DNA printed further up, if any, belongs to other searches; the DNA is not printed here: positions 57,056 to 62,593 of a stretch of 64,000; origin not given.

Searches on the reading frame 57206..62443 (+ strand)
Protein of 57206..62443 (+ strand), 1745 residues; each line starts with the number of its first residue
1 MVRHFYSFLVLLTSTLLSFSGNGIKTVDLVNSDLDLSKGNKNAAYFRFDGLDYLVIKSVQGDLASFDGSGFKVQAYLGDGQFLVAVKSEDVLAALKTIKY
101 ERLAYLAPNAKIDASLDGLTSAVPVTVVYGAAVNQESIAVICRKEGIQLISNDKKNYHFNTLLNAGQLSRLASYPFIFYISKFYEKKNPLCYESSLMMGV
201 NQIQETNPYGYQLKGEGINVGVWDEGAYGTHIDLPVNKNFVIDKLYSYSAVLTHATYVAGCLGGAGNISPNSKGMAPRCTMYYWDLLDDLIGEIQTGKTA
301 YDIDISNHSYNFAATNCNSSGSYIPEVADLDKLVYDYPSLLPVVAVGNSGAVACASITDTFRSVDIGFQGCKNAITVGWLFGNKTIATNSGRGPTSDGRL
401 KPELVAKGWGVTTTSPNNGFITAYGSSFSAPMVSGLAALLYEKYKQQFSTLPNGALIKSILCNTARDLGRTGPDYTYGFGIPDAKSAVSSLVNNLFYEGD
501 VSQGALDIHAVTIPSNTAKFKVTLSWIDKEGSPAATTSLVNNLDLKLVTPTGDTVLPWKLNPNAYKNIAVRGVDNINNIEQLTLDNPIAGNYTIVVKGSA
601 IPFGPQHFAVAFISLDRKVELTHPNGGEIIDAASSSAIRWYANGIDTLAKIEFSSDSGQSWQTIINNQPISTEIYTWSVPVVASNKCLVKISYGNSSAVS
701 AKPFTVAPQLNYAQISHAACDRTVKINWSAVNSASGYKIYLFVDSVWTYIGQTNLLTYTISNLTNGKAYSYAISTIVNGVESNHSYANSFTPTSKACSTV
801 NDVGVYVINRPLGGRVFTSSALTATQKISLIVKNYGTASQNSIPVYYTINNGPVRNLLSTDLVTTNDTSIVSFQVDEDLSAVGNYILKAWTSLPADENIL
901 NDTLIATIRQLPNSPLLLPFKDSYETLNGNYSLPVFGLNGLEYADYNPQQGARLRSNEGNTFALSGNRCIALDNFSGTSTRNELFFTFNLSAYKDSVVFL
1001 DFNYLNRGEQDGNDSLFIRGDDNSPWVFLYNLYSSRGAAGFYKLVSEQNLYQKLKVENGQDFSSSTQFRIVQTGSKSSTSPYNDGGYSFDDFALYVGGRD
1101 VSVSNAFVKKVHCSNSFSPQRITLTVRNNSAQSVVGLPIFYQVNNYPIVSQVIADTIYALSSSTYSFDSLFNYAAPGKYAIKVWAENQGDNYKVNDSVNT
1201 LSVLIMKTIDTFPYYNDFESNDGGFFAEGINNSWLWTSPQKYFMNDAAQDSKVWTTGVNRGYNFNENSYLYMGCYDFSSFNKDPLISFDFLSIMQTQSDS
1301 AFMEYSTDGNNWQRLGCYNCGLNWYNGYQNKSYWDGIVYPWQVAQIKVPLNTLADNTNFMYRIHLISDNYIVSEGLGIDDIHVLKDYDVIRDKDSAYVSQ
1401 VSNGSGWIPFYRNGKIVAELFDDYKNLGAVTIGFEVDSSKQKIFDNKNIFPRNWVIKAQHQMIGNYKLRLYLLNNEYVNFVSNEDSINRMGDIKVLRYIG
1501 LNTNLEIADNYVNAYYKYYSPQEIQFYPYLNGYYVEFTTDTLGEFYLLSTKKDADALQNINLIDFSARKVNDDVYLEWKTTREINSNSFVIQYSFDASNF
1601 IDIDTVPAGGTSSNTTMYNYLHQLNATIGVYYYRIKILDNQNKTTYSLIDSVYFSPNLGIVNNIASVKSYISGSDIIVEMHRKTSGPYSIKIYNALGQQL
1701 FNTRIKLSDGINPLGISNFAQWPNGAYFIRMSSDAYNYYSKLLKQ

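Call 75: search_protein_families(library=pfam, proteins=[window:57206-62443:+], max_evalue=0.001)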
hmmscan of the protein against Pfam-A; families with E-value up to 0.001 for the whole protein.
window:57206-62443:+ (1745 aa): 1 family
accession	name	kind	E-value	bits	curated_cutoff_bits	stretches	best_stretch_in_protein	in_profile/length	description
PF00082.27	Peptidase_S8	-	1e-32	114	21.8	1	215-480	1-288/288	Subtilase family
